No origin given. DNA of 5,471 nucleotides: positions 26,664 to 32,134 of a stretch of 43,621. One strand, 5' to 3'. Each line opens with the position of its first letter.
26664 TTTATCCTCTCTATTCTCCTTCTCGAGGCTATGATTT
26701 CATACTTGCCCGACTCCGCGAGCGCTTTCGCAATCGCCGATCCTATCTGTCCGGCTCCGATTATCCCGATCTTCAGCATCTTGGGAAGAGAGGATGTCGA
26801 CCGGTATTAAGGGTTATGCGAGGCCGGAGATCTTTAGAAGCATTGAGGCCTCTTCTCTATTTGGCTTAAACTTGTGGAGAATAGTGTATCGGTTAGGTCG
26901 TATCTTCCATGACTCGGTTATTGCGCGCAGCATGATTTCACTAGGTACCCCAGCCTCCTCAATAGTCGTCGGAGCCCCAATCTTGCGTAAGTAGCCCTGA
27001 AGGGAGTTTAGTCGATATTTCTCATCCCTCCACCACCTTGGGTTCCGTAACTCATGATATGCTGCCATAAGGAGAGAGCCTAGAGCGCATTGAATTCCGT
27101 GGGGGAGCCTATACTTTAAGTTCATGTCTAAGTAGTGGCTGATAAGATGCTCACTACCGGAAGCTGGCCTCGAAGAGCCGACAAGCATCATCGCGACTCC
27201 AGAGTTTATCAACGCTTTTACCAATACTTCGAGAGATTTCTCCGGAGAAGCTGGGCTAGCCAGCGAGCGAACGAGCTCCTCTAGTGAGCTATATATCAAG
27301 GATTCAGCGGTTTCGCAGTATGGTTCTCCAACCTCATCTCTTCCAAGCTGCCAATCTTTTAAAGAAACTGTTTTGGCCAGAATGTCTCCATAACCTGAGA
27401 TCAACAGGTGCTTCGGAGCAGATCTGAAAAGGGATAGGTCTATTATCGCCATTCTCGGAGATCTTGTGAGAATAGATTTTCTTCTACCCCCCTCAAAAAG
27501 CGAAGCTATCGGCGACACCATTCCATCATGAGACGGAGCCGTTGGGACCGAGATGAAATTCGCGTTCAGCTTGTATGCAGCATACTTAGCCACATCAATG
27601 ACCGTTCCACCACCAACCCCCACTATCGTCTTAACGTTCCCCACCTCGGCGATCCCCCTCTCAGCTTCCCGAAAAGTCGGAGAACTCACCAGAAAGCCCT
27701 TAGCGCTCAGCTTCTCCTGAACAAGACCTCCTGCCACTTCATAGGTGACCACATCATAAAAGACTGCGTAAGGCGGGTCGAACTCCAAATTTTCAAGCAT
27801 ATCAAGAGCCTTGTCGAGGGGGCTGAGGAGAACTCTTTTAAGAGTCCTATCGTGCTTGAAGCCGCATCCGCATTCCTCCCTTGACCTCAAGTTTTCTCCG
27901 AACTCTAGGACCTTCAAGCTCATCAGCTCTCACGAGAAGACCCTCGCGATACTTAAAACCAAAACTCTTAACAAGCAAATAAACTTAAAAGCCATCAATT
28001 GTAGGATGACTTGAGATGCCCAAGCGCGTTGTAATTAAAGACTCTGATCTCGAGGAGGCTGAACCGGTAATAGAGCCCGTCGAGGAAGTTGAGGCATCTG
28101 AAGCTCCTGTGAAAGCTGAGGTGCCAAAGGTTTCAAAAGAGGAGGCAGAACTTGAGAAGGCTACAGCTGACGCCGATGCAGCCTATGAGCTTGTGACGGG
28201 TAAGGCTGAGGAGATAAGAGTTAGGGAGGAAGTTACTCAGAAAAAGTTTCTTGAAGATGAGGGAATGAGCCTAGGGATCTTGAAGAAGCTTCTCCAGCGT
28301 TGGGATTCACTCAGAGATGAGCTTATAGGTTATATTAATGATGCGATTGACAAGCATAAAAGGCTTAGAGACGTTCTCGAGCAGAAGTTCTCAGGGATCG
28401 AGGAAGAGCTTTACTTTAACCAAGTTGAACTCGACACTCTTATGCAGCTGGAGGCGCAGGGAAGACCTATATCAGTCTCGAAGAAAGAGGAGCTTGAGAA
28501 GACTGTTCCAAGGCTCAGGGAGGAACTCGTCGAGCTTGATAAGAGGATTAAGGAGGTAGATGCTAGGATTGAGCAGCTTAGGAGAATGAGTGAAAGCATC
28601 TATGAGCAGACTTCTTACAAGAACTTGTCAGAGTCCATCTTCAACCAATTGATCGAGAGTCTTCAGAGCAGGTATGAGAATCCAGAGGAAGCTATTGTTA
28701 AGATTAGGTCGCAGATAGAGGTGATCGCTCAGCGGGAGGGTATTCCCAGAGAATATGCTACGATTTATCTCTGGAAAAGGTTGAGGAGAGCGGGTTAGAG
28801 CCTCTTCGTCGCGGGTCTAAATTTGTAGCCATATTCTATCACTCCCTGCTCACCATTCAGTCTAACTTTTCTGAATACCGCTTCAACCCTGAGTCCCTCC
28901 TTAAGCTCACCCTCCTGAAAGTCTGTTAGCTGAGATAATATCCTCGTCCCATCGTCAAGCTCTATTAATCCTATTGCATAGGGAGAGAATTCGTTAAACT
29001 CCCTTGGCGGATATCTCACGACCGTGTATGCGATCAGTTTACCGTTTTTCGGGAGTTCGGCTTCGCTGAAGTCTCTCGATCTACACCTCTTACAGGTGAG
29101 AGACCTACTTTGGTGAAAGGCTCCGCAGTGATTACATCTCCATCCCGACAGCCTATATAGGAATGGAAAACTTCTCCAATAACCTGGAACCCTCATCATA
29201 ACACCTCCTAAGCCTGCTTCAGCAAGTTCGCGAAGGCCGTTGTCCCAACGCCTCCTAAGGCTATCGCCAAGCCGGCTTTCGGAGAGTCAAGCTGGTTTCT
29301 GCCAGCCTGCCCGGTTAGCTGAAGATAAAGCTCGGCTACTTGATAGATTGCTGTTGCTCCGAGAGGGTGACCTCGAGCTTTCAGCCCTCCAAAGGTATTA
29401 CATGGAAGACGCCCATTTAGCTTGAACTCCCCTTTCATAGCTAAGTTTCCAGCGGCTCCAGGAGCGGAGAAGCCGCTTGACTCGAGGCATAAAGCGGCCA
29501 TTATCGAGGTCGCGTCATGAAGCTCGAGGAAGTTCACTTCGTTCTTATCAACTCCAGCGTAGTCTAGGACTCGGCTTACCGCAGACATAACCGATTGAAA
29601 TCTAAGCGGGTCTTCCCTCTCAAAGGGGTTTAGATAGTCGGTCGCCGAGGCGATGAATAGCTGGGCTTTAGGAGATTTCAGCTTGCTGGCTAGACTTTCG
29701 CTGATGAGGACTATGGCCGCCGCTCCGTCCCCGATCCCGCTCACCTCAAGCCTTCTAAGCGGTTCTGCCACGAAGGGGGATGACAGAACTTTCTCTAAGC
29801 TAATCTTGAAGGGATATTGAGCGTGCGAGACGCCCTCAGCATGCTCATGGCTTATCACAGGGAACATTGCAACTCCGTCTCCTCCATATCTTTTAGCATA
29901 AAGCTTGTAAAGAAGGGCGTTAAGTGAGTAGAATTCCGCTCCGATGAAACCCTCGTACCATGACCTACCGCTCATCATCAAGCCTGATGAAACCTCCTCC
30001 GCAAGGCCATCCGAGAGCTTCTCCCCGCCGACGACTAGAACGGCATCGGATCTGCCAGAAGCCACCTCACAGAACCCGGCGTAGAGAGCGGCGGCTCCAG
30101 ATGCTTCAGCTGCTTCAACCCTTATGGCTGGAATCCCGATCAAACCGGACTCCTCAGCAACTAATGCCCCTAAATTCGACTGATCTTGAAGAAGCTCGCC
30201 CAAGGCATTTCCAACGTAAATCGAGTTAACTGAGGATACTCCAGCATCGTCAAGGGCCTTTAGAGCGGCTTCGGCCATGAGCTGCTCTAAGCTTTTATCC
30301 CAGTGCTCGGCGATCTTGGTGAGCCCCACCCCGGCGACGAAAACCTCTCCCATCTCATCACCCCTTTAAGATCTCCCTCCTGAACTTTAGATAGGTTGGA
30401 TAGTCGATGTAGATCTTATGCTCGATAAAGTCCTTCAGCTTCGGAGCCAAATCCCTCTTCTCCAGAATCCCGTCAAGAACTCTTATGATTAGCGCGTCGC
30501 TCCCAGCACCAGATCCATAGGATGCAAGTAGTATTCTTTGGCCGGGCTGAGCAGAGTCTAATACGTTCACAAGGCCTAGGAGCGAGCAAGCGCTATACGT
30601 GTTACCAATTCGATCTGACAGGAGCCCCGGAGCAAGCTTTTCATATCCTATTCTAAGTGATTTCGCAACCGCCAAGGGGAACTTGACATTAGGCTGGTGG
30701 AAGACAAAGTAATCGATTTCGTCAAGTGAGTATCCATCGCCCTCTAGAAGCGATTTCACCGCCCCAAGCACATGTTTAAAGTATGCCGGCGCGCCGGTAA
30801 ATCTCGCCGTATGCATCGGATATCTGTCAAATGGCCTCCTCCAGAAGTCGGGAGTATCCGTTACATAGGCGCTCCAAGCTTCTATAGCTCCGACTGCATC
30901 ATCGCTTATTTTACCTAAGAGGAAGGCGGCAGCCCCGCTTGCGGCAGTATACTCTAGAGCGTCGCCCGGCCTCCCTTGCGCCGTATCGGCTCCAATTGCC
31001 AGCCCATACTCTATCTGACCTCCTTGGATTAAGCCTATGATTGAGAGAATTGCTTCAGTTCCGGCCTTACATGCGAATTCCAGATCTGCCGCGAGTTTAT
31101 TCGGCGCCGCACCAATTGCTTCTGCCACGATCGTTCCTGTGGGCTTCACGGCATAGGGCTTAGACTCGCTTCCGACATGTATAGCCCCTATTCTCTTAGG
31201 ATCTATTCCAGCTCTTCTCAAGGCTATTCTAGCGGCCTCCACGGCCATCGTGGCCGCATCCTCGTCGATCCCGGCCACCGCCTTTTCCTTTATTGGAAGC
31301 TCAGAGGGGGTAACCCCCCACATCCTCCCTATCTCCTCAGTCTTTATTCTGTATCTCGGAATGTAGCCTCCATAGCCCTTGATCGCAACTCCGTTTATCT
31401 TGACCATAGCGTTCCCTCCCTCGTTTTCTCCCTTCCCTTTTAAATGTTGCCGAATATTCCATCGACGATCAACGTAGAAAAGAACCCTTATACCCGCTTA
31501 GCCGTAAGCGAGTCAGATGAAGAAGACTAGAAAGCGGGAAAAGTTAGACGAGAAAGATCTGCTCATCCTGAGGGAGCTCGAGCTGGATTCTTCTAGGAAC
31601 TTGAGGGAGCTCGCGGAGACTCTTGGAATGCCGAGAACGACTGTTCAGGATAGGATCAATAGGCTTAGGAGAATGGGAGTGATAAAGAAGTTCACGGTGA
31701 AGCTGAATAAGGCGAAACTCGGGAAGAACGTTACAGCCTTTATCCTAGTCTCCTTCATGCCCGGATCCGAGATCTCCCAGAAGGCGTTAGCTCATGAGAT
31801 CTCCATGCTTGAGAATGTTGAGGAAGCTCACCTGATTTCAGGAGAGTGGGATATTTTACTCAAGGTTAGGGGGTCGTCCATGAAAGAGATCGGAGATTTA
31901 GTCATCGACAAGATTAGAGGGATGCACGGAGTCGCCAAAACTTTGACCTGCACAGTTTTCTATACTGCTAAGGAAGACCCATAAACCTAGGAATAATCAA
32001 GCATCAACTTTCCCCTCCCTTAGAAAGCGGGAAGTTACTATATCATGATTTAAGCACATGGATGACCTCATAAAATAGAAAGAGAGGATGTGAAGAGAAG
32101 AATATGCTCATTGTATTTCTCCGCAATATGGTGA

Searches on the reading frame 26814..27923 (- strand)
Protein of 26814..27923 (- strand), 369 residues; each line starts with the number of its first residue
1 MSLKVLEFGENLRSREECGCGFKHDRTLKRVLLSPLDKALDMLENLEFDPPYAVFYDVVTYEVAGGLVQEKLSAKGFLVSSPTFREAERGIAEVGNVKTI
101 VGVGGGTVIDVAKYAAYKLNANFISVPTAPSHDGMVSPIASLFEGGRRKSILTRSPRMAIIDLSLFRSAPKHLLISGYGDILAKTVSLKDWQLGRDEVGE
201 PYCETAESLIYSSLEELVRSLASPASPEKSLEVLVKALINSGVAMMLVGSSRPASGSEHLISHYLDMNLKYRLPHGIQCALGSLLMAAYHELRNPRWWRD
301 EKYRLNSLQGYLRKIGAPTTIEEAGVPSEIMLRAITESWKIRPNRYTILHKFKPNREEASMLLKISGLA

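Call 92: search_protein_families(library=pfam, proteins=[window:26814-27923:-], max_evalue=0.00001)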
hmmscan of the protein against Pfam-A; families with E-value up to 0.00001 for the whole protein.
window:26814-27923:- (369 aa): 2 families
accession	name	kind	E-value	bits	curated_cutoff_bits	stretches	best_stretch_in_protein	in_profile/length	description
PF13685.12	Fe-ADH_2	-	4.4e-28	98.6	28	1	37-170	8-149/149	Iron-containing alcohol dehydrogenase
PF00465.25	Fe-ADH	-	2.4e-10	40.7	31.3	1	81-162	63-167/168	Iron-containing alcohol dehydrogenase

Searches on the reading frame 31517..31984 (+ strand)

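Call 3: search_protein_families(library=pfam, proteins=[window:31517-31984:+], max_evalue=1)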
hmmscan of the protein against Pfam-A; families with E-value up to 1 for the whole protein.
window:31517-31984:+ (155 aa): 30 families (the best 25 are shown)
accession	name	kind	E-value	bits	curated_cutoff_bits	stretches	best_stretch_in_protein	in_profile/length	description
PF01037.27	AsnC_trans_reg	-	9.3e-14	51.5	25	1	82-148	7-71/73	Lrp/AsnC ligand binding domain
PF13412.12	HTH_24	-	1.8e-12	47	21.9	1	10-57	1-48/48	Winged helix-turn-helix DNA-binding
PF13404.12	HTH_AsnC-type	-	9.9e-11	41.7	27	1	10-51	1-42/42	AsnC-type helix-turn-helix domain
PF09904.15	HTH_43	-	1.8e-05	25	27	1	25-69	19-63/89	Winged helix-turn helix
PF01978.25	TrmB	-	4.5e-05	23.6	25.6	1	26-60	22-56/68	Sugar-specific transcriptional regulator TrmB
PF12802.13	MarR_2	-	0.00011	22.7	27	1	15-57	8-51/61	MarR family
PF01022.26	HTH_5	-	0.00011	22.5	22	1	15-58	5-47/47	Bacterial regulatory protein, arsR family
PF13545.12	HTH_Crp_2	-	0.00054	20.3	27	1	30-58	26-55/70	Crp-like helix-turn-helix domain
PF09339.16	HTH_IclR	-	0.0007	19.7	22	1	18-57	9-49/52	IclR helix-turn-helix domain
PF08279.18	HTH_11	-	0.00071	19.8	25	1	16-55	4-44/55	HTH domain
PF13556.12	HTH_30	-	0.00075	19.7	27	1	23-53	9-39/59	PucR C-terminal helix-turn-helix domain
PF14394.12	DUF4423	-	0.00084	19.6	30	1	15-65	23-76/165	Domain of unknown function (DUF4423)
PF25212.1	HVO_A0114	-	0.00089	19.4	27.6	1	8-58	18-68/84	HVO_A0114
PF22451.2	NirdL-like_HTH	-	0.0014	18.6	27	1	30-56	20-46/47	Siroheme decarboxylase NirDL-like HTH domain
PF00392.27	GntR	-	0.002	18.2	27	1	28-56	26-54/64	Bacterial regulatory proteins, gntR family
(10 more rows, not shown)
